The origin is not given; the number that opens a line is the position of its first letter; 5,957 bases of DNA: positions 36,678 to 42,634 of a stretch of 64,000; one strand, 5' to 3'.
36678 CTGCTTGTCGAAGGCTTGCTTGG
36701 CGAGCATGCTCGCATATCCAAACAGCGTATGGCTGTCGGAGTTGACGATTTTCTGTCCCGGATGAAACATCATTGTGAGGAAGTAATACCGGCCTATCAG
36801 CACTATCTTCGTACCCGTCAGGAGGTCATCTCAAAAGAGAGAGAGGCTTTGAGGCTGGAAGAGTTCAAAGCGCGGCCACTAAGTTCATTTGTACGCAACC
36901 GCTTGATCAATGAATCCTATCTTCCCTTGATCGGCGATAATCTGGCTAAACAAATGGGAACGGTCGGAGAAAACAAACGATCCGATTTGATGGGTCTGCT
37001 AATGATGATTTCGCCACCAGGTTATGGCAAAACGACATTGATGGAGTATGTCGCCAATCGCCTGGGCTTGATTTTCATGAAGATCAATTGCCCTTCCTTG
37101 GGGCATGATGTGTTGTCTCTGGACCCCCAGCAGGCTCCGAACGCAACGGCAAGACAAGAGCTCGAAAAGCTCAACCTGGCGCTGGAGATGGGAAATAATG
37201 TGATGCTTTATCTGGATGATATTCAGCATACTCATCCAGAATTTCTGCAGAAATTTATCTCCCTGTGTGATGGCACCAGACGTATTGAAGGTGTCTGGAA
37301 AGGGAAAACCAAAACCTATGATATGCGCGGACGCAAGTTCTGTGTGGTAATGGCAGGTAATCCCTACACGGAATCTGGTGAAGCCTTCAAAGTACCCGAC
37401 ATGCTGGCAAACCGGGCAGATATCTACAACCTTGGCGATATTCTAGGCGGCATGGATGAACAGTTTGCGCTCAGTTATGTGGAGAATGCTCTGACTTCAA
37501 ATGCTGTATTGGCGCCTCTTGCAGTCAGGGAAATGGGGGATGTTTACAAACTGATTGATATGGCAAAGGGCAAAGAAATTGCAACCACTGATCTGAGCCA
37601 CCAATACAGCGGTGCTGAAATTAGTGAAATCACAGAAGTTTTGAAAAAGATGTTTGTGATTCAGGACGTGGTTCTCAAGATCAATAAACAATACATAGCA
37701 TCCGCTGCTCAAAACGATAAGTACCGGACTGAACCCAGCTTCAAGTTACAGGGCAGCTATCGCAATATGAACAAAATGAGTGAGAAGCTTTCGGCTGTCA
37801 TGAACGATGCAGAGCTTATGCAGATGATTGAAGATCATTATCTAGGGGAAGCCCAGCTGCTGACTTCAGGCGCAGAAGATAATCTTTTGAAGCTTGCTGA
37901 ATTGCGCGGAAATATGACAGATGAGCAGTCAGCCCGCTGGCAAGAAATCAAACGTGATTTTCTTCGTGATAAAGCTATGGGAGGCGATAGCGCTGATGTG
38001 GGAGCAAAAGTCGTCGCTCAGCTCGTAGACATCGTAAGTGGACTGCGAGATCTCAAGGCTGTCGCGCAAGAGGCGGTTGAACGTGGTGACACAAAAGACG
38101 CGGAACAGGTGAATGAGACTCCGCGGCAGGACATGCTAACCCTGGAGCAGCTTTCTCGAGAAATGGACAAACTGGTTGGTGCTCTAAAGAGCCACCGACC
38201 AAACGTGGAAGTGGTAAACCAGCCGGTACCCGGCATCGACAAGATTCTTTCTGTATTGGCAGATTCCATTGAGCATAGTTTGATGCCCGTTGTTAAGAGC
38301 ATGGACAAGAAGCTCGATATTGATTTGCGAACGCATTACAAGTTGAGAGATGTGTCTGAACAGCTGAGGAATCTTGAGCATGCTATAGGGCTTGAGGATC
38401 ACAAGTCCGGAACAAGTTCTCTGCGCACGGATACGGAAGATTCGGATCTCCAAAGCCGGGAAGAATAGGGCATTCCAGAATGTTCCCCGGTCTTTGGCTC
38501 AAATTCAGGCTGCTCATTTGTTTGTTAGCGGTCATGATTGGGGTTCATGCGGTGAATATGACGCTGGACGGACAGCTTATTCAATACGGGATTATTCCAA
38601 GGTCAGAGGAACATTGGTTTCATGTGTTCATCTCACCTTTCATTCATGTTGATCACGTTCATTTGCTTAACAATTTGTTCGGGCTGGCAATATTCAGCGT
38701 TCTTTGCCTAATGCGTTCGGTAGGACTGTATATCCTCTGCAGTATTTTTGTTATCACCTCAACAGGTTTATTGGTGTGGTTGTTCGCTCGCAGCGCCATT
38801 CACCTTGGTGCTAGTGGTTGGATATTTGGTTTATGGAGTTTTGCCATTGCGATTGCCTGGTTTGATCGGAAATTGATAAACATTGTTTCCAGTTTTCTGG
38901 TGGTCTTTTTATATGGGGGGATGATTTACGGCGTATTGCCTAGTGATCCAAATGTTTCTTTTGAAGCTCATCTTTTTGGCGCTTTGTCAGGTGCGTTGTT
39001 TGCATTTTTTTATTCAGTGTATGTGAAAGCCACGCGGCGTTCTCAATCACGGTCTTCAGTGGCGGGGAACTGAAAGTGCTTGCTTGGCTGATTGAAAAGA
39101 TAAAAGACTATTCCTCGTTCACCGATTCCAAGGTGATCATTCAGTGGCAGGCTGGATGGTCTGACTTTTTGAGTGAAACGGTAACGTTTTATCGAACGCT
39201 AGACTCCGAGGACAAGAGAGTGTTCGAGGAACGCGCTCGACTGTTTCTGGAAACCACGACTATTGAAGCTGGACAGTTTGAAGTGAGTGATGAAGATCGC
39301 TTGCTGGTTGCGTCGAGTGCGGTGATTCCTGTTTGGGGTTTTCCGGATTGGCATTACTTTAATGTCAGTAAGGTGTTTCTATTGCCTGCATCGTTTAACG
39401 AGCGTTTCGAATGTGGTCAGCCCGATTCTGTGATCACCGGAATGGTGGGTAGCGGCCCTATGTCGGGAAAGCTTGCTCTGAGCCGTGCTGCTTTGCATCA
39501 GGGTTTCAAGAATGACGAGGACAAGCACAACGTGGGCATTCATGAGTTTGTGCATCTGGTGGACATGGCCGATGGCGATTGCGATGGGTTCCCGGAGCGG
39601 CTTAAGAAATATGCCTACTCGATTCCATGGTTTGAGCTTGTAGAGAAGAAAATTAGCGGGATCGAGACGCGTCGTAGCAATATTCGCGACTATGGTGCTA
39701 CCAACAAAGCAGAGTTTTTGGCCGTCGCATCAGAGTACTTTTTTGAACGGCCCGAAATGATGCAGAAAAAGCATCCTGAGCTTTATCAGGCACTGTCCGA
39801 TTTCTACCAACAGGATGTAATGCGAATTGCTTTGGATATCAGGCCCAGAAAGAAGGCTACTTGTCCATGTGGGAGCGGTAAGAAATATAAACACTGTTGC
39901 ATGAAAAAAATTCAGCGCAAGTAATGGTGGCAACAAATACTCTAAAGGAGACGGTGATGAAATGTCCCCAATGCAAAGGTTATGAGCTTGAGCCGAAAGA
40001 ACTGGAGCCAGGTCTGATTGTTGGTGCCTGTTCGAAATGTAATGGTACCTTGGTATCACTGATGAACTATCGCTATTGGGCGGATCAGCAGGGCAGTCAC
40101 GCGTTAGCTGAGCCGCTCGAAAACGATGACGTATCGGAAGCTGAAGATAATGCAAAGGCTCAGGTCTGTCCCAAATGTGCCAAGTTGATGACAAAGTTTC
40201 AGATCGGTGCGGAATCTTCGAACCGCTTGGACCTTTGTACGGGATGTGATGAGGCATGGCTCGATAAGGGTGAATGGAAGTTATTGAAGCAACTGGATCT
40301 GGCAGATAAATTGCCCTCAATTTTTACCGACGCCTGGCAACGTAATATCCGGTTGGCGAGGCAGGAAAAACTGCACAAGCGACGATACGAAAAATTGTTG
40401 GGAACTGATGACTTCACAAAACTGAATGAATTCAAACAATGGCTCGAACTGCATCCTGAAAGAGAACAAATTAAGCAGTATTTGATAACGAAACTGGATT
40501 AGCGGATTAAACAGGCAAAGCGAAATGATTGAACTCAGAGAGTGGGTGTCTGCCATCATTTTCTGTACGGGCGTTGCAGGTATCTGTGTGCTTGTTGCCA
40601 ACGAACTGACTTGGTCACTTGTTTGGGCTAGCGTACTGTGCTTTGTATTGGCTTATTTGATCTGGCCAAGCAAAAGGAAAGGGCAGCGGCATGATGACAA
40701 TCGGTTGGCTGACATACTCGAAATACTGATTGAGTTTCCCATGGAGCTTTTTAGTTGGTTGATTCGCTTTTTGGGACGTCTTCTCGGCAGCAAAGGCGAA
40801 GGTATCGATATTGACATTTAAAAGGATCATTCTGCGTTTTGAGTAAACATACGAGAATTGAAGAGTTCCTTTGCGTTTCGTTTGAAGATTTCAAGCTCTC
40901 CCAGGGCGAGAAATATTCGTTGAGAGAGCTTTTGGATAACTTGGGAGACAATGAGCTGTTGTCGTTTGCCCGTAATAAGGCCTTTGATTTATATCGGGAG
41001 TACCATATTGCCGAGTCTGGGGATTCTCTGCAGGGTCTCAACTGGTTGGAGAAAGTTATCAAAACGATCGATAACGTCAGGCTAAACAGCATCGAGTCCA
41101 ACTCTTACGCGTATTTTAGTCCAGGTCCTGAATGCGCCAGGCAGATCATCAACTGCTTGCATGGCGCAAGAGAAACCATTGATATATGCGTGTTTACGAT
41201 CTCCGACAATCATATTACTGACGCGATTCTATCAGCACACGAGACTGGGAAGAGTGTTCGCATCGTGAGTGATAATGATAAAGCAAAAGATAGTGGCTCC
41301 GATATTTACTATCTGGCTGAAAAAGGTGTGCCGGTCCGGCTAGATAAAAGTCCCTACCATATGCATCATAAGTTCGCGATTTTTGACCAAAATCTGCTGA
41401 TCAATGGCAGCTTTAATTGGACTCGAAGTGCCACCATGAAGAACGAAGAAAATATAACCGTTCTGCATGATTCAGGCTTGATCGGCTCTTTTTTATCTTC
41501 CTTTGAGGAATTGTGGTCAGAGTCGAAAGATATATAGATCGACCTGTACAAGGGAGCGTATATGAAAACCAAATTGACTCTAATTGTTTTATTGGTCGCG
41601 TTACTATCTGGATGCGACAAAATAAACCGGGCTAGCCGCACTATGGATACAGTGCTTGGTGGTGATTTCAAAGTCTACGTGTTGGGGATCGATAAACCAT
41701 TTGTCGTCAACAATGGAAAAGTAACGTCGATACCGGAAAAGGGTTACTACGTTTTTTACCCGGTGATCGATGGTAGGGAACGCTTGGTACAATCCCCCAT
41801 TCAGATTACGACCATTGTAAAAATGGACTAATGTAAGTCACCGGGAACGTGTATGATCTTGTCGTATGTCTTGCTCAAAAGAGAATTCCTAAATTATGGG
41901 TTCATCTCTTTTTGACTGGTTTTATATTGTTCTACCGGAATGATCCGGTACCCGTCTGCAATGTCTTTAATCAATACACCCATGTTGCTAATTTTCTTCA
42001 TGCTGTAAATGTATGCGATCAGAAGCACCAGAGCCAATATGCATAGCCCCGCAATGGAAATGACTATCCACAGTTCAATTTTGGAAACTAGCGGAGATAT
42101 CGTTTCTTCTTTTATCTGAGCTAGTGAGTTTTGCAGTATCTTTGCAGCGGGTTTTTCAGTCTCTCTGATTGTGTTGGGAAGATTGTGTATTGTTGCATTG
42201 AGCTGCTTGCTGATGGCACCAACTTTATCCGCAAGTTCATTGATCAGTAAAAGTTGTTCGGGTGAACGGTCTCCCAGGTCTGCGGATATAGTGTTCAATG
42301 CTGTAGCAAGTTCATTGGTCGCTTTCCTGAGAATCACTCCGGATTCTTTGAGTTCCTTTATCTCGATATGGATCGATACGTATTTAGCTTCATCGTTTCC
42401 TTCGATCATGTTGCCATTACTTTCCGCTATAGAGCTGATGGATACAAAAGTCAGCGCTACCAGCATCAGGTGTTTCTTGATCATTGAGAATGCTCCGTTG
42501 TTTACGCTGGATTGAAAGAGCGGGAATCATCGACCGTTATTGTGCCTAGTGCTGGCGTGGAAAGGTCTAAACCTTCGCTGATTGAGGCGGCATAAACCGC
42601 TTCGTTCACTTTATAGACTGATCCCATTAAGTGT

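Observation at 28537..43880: Island-borne PspA-NfeD-flotillin-giant AAA+ ATPase-rhomboid-MtfA/SEC-C-PLD gene cluster: candidate undescribed membrane-remodelling or defence system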

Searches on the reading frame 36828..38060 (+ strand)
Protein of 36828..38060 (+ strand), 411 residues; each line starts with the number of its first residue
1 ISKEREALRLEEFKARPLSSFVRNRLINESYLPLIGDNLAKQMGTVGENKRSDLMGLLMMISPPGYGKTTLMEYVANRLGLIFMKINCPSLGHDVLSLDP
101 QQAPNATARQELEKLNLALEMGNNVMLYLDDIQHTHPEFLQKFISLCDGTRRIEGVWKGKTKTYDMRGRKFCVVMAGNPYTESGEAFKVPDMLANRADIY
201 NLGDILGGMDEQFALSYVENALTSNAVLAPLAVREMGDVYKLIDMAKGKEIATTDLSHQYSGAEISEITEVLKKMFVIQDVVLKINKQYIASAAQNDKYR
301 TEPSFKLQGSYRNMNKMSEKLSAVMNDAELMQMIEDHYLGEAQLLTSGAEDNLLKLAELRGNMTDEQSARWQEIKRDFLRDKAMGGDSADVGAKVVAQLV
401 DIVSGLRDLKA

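Call 57: search_solved_structures(query=A6, max_evalue=1, show_alignments=2)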
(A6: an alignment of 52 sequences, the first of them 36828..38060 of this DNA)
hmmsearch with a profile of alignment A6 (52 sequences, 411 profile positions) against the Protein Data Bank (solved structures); distinct sequences matched with E-value up to 1: 107 (the best 60 are shown).
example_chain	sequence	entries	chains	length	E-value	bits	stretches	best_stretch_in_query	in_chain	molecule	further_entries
9bji_A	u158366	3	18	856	0.00056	22.1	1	59-91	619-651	Nuclear valosin-containing protein-like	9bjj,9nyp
7wub_C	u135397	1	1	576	0.001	21.2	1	59-93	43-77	Transitional endoplasmic reticulum ATPase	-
7wub_D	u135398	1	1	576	0.001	21.2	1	59-93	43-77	Transitional endoplasmic reticulum ATPase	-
6mck_A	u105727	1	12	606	0.0012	21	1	59-93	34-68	Transitional endoplasmic reticulum ATPase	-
6chs_H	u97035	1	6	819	0.0013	20.8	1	59-94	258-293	Putative cell division control protein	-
7swl_A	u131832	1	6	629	0.0016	20.6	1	25-91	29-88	Rix7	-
7rlj_A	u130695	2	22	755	0.0021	20.2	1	59-93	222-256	Transitional endoplasmic reticulum ATPase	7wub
5vc7_A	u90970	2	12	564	0.0021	20.2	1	59-92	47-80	VCP-like ATPase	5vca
8yka_A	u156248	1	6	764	0.0021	20.1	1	59-93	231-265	Transitional endoplasmic reticulum ATPase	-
6oaa_B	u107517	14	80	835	0.0023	20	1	58-92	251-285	Cell division control protein 48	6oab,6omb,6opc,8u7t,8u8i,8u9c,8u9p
6oa9_A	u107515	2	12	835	0.0023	20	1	58-92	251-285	Cell division control protein 48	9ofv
8dar_A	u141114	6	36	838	0.0023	20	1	58-92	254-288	Cell division control protein 48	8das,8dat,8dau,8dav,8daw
5c18_A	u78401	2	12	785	0.0023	20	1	59-93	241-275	Transitional endoplasmic reticulum ATPase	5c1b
7y4w_A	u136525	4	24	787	0.0023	20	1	59-93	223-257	Transitional endoplasmic reticulum ATPase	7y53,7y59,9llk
7lmy_A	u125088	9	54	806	0.0025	19.9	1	59-93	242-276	Transitional endoplasmic reticulum ATPase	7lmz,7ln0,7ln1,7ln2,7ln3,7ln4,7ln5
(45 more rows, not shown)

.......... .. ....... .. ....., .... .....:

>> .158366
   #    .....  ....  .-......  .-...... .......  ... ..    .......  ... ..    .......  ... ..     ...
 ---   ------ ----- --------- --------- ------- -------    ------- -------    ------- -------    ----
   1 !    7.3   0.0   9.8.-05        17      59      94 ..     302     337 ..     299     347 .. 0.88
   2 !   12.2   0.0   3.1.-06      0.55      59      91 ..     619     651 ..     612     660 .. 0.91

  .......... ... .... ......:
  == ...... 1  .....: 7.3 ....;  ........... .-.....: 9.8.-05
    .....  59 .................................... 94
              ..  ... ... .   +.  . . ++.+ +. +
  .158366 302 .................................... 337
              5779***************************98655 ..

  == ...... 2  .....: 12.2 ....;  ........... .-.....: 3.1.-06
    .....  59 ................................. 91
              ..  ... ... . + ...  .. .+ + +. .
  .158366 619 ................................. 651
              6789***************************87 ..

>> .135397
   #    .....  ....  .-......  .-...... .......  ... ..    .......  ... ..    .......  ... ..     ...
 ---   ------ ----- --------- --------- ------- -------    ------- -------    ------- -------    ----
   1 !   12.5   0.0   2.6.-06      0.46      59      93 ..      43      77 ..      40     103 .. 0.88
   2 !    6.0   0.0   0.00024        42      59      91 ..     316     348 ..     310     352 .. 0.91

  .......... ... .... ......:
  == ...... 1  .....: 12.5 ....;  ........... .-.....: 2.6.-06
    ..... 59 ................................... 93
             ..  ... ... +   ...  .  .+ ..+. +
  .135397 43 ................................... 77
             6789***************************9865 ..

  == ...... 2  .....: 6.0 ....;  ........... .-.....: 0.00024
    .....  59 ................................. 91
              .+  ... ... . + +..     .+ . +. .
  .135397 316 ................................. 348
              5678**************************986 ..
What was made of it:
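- Tried and rejected: A PDB profile search gave the same result (call 57).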

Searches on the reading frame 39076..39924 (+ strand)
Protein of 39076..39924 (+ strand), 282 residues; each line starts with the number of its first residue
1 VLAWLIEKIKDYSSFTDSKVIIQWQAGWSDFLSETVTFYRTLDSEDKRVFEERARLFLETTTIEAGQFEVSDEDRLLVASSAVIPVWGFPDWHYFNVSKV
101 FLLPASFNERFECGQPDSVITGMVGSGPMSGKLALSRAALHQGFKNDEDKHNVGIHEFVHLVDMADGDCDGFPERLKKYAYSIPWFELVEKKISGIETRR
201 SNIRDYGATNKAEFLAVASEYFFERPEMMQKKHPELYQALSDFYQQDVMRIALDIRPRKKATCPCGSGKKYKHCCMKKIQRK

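Call 3: search_protein_families(library=pfam, proteins=[window:39076-39924:+], max_evalue=0.01)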
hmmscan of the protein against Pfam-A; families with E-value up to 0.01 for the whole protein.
window:39076-39924:+ (282 aa): 2 families
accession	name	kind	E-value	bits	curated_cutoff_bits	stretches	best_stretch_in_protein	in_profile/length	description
PF06167.18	Peptidase_M90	-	8e-59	199.6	26.2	1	25-245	16-243/243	Glucose-regulated metallo-peptidase M90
PF02810.21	SEC-C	-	1.4e-07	31.6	20.4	1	262-277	4-19/19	SEC-C motif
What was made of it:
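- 39076..39924 (+): M90 (MtfA-like) zinc metallopeptidase (HEFVH) with a C-terminal SEC-C zinc motif. A rare accessory gene. Pfam M90 at 8e-59 and SEC-C at 1.4e-7 (call 3).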

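Call 6: search_protein_families(library=ncbifam, proteins=[window:39076-39924:+], max_evalue=0.1)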
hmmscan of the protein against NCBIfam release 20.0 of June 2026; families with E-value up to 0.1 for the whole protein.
window:39076-39924:+ (282 aa): 8 families
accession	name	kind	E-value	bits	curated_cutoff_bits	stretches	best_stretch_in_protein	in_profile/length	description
NF011939.0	PRK15410.1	equivalog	8.8e-14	51.5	400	1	147-250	139-248/265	DgsA anti-repressor MtfA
NF004088.0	PRK05590.1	equivalog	8.7e-07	29.4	140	1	256-277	144-165/166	hypothetical protein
TIGR04102.1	SWIM_PBPRA1643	hypoth_equivalog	2.1e-06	28.1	68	1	234-275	67-107/108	PBPRA1643 family SWIM/SEC-C metal-binding motif protein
NF002449.0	PRK01617.1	equivalog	9.9e-06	26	141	1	258-276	135-153/154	hypothetical protein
NF007704.0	PRK10396.1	equivalog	4.5e-05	23.5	149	1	219-277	161-221/221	hypothetical protein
NF002486.0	PRK01752.1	equivalog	0.00014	21.8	120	1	257-276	135-154/157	YchJ family protein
NF001213.0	PRK00183.1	equivalog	0.0014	18.7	158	1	253-278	130-155/157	hypothetical protein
NF002592.0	PRK02250.1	equivalog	0.0015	18.6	158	1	258-275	149-166/167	hypothetical protein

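Call 7: search_protein_families(library=padloc, proteins=[window:39076-39924:+], max_evalue=0.01)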
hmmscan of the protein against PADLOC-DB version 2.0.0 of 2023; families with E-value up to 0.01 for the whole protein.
window:39076-39924:+ (282 aa): 7 families
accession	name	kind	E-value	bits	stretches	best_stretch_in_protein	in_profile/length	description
PDLC00865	E2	-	6.2e-07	27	1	248-281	161-194/219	E2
PDLC00833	E1-E2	-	2.4e-05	22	1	254-280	169-195/222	E1-E2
PDLC04917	PDC-S12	-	0.00014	19.9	1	217-277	159-218/218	-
PDLC00872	E2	-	0.00024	18.7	1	253-280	164-191/216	E2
PDLC00870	E2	-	0.0015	16.5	1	235-280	149-194/223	E2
PDLC00871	E2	-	0.0015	16.2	1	248-280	161-193/241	E2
PDLC00861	E2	-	0.0018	15.8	1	256-280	175-199/232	E2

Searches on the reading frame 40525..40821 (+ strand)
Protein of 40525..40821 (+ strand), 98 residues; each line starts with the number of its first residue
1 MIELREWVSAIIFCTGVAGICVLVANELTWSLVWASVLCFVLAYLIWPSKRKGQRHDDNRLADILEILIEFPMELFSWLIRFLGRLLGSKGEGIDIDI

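Call 3: search_protein_families(library=pfam, proteins=[window:40525-40821:+], max_evalue=0.01)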
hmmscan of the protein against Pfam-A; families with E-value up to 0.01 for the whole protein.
window:40525-40821:+ (98 aa): 0 families

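Call 6: search_protein_families(library=ncbifam, proteins=[window:40525-40821:+], max_evalue=0.1)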
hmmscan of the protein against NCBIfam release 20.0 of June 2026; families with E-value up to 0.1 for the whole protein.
window:40525-40821:+ (98 aa): 0 families

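Call 7: search_protein_families(library=padloc, proteins=[window:40525-40821:+], max_evalue=0.01)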
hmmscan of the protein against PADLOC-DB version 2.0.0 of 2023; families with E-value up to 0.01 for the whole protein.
window:40525-40821:+ (98 aa): 0 families

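Call 36: search_protein_families(library=pfam, proteins=[window:40525-40821:+], max_evalue=10)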
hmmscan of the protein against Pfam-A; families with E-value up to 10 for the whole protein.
window:40525-40821:+ (98 aa): 4 families
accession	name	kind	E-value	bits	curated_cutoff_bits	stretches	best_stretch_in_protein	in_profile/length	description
PF00664.28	ABC_membrane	-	0.022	14.9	28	1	6-70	121-185/274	ABC transporter transmembrane region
PF13567.11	DUF4131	-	0.063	13.4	31.6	1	6-61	7-62/165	Domain of unknown function (DUF4131)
PF10805.13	DUF2730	-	0.13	12.8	24.9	1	29-66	6-43/102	Protein of unknown function (DUF2730)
PF05545.16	FixQ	-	0.14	12.6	29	1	34-57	18-39/49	Cbb3-type cytochrome oxidase component FixQ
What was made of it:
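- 40525..40821 (+): 98-aa two-TM protein. No family hit (calls 3, 36).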

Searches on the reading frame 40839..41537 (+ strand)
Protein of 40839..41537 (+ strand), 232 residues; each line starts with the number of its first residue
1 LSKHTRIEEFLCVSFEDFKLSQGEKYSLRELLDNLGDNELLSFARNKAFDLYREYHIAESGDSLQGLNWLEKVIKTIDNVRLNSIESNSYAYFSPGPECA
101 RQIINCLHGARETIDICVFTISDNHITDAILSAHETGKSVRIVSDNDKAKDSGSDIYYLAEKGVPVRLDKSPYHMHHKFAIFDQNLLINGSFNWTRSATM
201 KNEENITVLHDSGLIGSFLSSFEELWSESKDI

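Call 3: search_protein_families(library=pfam, proteins=[window:40839-41537:+], max_evalue=0.01)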
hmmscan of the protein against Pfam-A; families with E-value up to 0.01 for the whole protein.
window:40839-41537:+ (232 aa): 2 families
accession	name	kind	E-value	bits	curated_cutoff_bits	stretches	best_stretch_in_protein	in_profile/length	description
PF13091.12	PLDc_2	-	6.9e-28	97.6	27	1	103-226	1-132/132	PLD-like domain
PF07894.18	SACK1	-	0.0041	17.1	21.4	0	174-230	218-273/274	Scaffolding anchor of CK1 domain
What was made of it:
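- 40839..41537 (+): bacF orthologue: a cytoplasmic single-HKD PLD-superfamily phosphodiesterase with a ~100-aa N-terminal domain. Its substrate, DNA or phospholipid, is unresolved. Pfam PLDc_2 at 6.9e-28 (call 3).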

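Call 6: search_protein_families(library=ncbifam, proteins=[window:40839-41537:+], max_evalue=0.1)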
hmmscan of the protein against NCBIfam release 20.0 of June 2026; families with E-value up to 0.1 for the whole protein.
window:40839-41537:+ (232 aa): 6 families
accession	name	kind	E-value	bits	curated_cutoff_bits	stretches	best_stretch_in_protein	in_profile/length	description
NF010492.0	PRK13912.1-3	equivalog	4.8e-12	45.8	297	1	98-226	34-172/178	nuclease NucT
NF010490.0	PRK13912.1-1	equivalog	1.5e-11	44.6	211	1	98-215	30-145/159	nuclease NucT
NF010493.0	PRK13912.1-4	equivalog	4e-08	33.4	351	1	104-223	33-162/171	nuclease NucT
NF010491.0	PRK13912.1-2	equivalog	2.1e-07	30.9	225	1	102-211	40-159/180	nuclease NucT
NF041068.1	DpdK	equivalog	1.6e-05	24.5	100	1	126-226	67-167/167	phospholipase D-like domain-containing protein DpdK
NF038319.1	DISARM_DrmC_I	equivalog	0.0012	18.4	133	1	132-225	129-234/236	DISARM system phospholipase D-like protein DrmC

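Call 7: search_protein_families(library=padloc, proteins=[window:40839-41537:+], max_evalue=0.01)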
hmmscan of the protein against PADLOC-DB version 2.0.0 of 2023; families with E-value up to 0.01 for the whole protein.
window:40839-41537:+ (232 aa): 8 families
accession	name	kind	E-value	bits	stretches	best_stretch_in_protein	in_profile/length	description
PDLC02614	DrmC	-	2.1e-09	35.4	1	103-209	26-134/153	DrmC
PDLC03924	MkoC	-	4.6e-08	29.6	1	103-213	997-1120/1136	-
PDLC02901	DpdK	-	1.4e-06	26.1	1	126-229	70-172/173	DpdK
PDLC03922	MkoB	-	8.1e-05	20.1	1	106-199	484-570/610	-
PDLC02707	PbeA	-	0.00014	18.6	1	173-230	135-201/672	PbeA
PDLC02606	DrmC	-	0.0011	16.8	1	167-214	112-161/182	DrmC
PDLC02599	DrmC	-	0.0044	14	0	174-228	84-138/387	DrmC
PDLC02704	PbeA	-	0.0046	13.5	1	175-230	134-199/682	PbeA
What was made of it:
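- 40839..41537 (+): Hits to NucT and DrmC are below threshold (calls 6, 7).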

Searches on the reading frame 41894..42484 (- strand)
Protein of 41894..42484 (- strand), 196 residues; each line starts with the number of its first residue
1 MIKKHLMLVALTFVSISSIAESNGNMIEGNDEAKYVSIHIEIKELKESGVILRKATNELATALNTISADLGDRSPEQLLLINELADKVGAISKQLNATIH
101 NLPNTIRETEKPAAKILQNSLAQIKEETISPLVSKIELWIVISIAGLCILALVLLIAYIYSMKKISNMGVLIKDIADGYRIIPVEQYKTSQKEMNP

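Call 4: search_protein_families(library=pfam, proteins=[window:41894-42484:-], max_evalue=0.01)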
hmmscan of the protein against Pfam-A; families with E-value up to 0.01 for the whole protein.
window:41894-42484:- (196 aa): 1 family
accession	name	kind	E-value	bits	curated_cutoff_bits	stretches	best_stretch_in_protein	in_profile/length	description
PF10473.14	CENP-F_leu_zip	-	0.0079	16.7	34.5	0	40-125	45-129/140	Leucine-rich repeats of kinetochore protein Cenp-F/LEK1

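Call 36: search_protein_families(library=pfam, proteins=[window:41894-42484:-], max_evalue=10)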
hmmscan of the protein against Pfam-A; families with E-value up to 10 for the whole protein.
window:41894-42484:- (196 aa): 7 families
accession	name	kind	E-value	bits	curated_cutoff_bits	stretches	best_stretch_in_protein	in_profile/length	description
PF10473.14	CENP-F_leu_zip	-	0.0079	16.7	34.5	1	40-125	45-129/140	Leucine-rich repeats of kinetochore protein Cenp-F/LEK1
PF09850.14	DotU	-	0.044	13.8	27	1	92-158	138-204/205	Type VI secretion system protein DotU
PF20753.2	DUF6558_C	-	0.13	13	24.4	1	17-69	12-64/119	Phage tail C-terminal domain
PF22905.2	Hydro_N_hd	-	0.14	12.5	27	1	41-117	80-162/195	Hydrolase N-terminal helical domain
PF05008.21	V-SNARE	-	0.15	13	25.9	1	52-127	12-87/92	Vesicle transport v-SNARE protein N-terminus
PF01788.22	PsbJ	-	0.17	12.2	30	1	135-155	6-26/39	PsbJ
PF02009.21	RIFIN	-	0.2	12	32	1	82-159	228-305/327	Rifin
